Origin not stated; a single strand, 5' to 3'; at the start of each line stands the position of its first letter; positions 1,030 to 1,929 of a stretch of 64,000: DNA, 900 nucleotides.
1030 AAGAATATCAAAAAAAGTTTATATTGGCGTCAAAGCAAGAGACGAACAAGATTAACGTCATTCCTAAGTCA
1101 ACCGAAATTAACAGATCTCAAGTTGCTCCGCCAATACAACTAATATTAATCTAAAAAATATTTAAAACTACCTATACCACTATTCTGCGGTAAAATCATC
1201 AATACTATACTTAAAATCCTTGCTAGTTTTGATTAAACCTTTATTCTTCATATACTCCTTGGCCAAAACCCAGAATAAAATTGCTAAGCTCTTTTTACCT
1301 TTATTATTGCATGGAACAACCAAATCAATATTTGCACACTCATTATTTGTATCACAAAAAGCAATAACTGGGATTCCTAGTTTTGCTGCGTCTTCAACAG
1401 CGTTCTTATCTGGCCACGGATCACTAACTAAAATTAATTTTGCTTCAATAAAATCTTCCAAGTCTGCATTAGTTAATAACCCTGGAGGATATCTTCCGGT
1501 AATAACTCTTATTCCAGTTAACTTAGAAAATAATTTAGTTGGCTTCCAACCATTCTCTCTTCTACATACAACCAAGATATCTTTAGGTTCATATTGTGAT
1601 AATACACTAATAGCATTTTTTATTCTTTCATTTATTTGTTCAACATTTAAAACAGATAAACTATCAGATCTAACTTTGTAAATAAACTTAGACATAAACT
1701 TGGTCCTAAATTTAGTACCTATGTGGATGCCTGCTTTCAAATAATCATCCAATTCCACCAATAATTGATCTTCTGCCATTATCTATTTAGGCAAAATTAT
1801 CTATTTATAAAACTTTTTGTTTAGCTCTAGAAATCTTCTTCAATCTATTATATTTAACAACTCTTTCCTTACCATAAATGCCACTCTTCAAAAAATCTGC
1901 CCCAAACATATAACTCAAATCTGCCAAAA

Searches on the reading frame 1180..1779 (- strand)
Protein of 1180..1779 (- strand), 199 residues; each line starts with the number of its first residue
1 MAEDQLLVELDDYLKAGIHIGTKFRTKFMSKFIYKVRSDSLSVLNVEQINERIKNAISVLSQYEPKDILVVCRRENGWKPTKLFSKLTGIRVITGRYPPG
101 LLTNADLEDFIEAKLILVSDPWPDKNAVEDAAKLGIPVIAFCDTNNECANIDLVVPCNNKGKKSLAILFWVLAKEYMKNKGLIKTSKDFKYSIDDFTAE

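Call 60: find_encoding_contigs(protein=window:1180-1779:-, flank=10000, max_places=1)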
Protein window:1180-1779:- (199 aa): 7 contigs read that carry it; 1 place shown.
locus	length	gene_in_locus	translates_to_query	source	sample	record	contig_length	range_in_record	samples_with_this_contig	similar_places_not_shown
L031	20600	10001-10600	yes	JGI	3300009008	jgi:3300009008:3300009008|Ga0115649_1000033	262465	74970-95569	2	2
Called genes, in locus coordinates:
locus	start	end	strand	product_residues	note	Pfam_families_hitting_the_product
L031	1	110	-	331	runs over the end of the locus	PF13207:AAA_17, PF13238:AAA_18, PF00383:dCMP_cyt_deam_1, PF14437:MafB19-deam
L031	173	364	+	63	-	-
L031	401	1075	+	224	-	PF00696:AA_kinase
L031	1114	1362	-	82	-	PF05016:ParE_toxin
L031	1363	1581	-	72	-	-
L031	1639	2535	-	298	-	-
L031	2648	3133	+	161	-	PF01712:dNK (faint), PF13189:Cytidylate_kin2 (weak), PF13238:AAA_18, PF13207:AAA_17 (weak)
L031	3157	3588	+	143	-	PF01876:RNase_P_p30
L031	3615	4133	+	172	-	-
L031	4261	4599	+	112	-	PF01900:RNase_P_Rpp14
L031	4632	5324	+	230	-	PF10584:Proteasome_A_N, PF00227:Proteasome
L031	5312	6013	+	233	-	PF01172:SBDS_N, PF09377:SBDS_domain_II, PF20268:SBDS_C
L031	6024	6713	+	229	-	PF14382:ECR1_N (faint), PF22625:ECR1_N_2 (faint), PF00013:KH_1, PF15985:KH_6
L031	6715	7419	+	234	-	PF01138:RNase_PH, PF03725:RNase_PH_C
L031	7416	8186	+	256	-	PF01138:RNase_PH, PF03725:RNase_PH_C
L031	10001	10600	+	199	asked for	PF00318:Ribosomal_S2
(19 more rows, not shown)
